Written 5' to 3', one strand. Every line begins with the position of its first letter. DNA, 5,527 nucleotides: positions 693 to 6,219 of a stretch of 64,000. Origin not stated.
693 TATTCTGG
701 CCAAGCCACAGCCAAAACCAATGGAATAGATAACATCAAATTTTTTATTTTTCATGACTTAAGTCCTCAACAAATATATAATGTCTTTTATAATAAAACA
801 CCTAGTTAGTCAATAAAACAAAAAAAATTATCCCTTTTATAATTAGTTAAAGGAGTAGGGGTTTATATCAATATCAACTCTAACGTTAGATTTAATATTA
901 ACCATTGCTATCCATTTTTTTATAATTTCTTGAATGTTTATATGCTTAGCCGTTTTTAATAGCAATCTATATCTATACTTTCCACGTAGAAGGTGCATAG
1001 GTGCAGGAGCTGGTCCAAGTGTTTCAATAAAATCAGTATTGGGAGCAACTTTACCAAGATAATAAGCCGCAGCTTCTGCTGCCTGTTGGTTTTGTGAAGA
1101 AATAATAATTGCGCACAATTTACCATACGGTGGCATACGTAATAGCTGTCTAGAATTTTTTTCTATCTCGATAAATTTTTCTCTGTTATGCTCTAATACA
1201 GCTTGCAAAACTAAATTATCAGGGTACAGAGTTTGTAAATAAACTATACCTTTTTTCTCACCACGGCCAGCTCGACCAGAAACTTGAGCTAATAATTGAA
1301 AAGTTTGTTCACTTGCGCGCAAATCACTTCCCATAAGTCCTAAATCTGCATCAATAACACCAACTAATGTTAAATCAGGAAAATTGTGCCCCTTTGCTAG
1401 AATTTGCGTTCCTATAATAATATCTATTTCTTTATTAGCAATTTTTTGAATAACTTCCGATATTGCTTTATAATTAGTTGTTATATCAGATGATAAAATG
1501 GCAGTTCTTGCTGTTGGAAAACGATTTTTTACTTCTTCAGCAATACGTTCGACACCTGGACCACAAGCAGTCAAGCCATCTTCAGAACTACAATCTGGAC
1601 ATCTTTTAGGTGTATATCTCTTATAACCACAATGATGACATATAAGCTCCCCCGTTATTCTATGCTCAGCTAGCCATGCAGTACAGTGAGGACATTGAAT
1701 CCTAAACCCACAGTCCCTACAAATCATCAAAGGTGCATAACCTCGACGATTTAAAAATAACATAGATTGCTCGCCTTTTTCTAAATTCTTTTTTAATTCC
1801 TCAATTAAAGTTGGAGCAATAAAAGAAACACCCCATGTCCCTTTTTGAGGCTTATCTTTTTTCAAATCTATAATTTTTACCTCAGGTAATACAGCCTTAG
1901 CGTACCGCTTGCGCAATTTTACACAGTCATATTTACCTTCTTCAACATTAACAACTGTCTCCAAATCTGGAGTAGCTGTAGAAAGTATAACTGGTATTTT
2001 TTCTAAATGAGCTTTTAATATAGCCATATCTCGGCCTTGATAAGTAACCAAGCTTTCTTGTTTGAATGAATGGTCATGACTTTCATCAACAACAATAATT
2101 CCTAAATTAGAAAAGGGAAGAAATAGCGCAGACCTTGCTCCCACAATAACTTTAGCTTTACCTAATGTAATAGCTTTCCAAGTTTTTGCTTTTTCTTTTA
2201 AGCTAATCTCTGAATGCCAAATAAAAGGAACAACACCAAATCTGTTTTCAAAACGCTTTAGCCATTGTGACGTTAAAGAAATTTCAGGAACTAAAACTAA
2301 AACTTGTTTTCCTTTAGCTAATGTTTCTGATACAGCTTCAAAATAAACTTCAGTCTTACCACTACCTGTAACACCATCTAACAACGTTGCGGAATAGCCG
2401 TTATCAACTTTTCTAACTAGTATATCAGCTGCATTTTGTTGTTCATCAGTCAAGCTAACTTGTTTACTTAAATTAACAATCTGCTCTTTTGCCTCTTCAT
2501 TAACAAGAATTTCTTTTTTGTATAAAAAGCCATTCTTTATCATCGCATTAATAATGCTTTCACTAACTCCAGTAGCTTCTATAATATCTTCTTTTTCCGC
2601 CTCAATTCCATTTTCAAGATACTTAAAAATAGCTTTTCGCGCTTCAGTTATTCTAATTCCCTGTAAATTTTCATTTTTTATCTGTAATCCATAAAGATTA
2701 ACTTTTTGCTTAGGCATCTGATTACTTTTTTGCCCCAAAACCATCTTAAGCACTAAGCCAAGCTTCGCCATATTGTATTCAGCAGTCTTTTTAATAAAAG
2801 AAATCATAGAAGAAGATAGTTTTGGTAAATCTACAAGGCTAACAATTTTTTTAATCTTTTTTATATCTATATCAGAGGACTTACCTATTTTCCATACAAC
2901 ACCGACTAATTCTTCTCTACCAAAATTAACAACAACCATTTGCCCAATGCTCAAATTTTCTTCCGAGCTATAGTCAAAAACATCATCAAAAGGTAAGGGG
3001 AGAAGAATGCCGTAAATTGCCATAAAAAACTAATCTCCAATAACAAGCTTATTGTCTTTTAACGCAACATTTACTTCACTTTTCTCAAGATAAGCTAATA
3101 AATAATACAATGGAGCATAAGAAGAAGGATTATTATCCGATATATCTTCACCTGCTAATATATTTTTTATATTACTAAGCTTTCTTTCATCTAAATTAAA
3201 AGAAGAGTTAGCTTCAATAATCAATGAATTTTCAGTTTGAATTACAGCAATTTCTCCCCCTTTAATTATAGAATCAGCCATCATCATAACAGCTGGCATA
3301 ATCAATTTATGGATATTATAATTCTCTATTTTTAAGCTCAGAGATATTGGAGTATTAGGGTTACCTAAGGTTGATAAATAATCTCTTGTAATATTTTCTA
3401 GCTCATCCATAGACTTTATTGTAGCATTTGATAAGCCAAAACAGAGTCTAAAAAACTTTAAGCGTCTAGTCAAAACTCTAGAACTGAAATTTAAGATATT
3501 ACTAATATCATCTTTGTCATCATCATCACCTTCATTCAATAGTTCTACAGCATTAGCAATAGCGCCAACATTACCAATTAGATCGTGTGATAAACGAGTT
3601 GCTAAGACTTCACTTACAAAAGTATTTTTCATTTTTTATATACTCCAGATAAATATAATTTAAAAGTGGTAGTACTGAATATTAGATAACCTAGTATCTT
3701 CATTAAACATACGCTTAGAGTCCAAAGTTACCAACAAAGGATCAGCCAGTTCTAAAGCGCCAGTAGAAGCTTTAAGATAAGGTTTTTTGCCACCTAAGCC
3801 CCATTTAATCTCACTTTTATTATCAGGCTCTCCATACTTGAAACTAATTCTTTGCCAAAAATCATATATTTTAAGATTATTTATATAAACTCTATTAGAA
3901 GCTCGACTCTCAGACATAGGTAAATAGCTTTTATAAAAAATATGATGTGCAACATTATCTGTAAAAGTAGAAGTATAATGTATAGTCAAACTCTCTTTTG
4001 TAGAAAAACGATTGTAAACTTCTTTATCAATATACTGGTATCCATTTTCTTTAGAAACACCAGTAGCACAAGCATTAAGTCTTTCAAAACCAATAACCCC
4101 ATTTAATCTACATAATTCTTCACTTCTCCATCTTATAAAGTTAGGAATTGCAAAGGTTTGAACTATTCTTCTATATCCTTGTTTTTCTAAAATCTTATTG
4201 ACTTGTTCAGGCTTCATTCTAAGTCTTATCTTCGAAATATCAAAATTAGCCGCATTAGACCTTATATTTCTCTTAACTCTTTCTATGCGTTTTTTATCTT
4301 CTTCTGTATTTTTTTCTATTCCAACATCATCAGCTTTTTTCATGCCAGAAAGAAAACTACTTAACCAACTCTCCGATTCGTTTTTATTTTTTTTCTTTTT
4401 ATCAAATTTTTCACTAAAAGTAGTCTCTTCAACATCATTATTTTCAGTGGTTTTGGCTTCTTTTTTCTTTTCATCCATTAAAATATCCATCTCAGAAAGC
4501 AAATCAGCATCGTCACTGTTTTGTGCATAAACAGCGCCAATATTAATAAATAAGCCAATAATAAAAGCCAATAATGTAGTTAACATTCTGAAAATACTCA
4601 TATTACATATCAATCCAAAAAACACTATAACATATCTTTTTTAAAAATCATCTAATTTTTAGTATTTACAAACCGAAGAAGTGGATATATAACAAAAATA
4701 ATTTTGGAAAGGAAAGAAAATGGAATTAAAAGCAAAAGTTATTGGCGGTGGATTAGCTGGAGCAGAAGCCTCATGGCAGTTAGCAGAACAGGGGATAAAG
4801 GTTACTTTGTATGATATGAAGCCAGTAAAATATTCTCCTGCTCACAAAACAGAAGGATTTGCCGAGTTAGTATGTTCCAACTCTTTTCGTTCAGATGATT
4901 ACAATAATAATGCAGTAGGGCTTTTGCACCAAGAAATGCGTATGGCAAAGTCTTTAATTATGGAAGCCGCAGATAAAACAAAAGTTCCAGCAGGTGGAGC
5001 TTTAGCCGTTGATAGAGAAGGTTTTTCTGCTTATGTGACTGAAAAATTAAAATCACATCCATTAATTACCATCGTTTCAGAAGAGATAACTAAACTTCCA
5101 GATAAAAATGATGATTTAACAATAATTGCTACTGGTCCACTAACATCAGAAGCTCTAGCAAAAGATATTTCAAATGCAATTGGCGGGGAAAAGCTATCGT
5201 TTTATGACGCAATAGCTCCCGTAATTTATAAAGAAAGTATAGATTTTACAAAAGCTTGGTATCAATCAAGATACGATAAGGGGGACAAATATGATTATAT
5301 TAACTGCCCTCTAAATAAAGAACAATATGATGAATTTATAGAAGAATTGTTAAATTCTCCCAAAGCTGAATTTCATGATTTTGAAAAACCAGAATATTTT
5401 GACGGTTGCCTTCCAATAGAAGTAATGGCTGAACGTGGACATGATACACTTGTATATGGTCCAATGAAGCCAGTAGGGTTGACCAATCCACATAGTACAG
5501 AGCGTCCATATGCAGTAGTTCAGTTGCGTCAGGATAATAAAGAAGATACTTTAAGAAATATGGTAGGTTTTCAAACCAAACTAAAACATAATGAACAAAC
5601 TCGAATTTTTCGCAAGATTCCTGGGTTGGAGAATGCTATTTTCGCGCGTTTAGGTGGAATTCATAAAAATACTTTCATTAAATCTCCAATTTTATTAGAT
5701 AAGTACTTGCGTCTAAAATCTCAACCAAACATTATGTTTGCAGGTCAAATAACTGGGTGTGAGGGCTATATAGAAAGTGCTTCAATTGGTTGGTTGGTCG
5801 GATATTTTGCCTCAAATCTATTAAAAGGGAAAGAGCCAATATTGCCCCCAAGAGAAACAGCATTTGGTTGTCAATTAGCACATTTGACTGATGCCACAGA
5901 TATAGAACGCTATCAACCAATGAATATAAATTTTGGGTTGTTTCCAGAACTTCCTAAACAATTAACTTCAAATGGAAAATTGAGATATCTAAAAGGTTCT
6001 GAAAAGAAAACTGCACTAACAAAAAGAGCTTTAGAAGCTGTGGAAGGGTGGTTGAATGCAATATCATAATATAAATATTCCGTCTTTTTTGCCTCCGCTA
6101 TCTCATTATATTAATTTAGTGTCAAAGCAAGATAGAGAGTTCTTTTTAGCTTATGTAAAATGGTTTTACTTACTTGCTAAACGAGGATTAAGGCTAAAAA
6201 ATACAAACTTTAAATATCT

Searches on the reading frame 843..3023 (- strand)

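Call 87: search_protein_families(library=pfam, proteins=[window:843-3023:-], max_evalue=0.0001)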
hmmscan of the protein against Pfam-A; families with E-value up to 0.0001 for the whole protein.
window:843-3023:- (726 aa): 6 families
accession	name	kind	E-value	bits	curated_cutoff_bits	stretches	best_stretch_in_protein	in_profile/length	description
PF18074.6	PriA_C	-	5.3e-20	72.5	26.9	1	632-722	1-95/95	Primosomal protein N C-terminal domain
PF17764.6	PriA_3primeBD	-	7.8e-20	71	22.7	1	6-96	2-95/96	3'DNA-binding domain (3'BD)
PF00270.35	DEAD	-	7.4e-19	68.5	26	1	211-357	15-164/167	DEAD/DEAH box helicase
PF04851.21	ResIII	-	5.1e-17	62.7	22.5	1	189-353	2-163/164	Type III restriction enzyme, res subunit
PF00271.37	Helicase_C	-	1.9e-10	41.4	23.5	1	510-587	43-108/110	Helicase conserved C-terminal domain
PF18319.7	Zn_ribbon_PriA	-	1.8e-07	31.5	26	1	444-469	1-26/27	PriA DNA helicase Cys-rich region (CRR) domain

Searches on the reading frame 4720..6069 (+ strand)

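Call 87: search_protein_families(library=pfam, proteins=[window:4720-6069:+], max_evalue=0.0001)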
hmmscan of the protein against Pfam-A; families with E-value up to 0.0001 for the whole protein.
window:4720-6069:+ (449 aa): 3 families
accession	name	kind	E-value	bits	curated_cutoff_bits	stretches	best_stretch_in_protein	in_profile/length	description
PF01134.28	GIDA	-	1.6e-99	334.1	22.1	1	6-372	3-391/391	Glucose inhibited division protein A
PF13450.12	NAD_binding_8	-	2.4e-05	25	21.9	1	7-35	1-29/68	NAD(P)-binding Rossmann-like domain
PF01266.30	DAO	-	7.1e-05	22.9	27.9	0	7-98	4-93/353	FAD dependent oxidoreductase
